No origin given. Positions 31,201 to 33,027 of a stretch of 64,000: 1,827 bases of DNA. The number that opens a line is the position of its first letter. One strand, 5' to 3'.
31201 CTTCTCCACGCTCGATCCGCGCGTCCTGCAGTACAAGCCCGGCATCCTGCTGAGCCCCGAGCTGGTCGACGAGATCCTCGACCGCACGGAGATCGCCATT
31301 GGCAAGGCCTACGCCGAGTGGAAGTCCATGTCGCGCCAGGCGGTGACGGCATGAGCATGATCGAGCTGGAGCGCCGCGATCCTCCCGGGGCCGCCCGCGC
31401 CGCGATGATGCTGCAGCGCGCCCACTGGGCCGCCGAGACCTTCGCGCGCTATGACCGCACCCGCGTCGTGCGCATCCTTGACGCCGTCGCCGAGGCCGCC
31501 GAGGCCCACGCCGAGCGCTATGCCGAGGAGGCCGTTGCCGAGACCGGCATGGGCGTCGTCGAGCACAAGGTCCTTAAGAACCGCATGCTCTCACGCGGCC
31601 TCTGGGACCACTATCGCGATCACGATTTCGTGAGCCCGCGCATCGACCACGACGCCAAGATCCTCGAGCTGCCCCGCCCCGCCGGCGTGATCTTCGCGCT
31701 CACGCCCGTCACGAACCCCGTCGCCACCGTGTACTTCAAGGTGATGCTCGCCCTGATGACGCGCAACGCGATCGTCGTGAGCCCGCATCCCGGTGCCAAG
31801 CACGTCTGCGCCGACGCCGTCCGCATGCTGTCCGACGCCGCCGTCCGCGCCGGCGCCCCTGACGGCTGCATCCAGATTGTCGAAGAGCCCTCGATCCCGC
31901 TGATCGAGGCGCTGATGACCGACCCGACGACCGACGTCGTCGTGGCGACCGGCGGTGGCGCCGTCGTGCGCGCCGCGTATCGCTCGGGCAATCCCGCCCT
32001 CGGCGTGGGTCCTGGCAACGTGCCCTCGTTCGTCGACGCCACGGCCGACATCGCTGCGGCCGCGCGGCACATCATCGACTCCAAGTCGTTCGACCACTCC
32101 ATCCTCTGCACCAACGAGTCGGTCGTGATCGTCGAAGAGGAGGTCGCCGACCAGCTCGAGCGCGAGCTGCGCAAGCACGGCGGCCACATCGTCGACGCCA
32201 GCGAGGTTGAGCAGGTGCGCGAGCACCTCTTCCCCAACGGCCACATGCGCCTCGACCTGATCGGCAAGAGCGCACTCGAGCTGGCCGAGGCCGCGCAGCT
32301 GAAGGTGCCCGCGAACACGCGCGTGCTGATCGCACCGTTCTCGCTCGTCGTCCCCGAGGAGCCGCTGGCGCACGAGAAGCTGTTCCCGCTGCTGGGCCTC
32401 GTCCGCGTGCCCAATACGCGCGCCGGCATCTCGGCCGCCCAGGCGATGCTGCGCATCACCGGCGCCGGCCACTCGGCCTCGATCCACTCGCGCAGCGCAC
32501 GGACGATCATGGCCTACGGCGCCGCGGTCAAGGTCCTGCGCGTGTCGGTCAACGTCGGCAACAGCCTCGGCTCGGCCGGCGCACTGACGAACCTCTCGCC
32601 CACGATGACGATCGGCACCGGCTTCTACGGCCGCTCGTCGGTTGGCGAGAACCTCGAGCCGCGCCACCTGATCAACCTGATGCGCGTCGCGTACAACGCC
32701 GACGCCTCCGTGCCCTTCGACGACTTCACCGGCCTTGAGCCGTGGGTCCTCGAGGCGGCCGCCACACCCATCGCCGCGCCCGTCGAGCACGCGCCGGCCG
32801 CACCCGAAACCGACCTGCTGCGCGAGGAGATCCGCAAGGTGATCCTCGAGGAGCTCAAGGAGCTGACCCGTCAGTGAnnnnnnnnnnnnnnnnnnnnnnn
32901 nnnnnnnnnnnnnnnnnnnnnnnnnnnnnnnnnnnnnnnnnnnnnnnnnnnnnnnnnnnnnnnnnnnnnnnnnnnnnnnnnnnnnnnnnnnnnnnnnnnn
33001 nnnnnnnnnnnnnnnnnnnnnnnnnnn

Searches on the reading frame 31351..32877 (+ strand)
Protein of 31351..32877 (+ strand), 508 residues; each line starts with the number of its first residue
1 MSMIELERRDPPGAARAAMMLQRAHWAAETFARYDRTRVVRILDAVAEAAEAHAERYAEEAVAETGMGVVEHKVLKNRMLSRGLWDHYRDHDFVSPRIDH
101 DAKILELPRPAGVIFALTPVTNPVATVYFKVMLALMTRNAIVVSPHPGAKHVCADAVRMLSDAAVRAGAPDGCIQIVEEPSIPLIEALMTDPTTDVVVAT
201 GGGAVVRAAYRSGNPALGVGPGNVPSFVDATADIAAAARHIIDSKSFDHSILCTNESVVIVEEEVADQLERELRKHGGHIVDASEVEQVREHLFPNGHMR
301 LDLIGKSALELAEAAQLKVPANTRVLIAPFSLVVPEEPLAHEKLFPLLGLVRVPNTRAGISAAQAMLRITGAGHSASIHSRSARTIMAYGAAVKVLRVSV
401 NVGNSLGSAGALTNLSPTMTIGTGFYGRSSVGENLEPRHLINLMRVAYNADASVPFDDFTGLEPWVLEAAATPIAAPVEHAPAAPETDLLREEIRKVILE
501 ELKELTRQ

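Call 21: search_protein_families(library=pfam, max_evalue=0.0001, proteins=[window:31351-32877:+])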
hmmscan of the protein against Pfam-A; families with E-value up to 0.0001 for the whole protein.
window:31351-32877:+ (508 aa): 1 family
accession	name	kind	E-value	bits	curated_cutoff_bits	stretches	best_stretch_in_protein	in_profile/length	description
PF00171.27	Aldedh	-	1.3e-24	87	23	1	15-275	29-291/461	Aldehyde dehydrogenase family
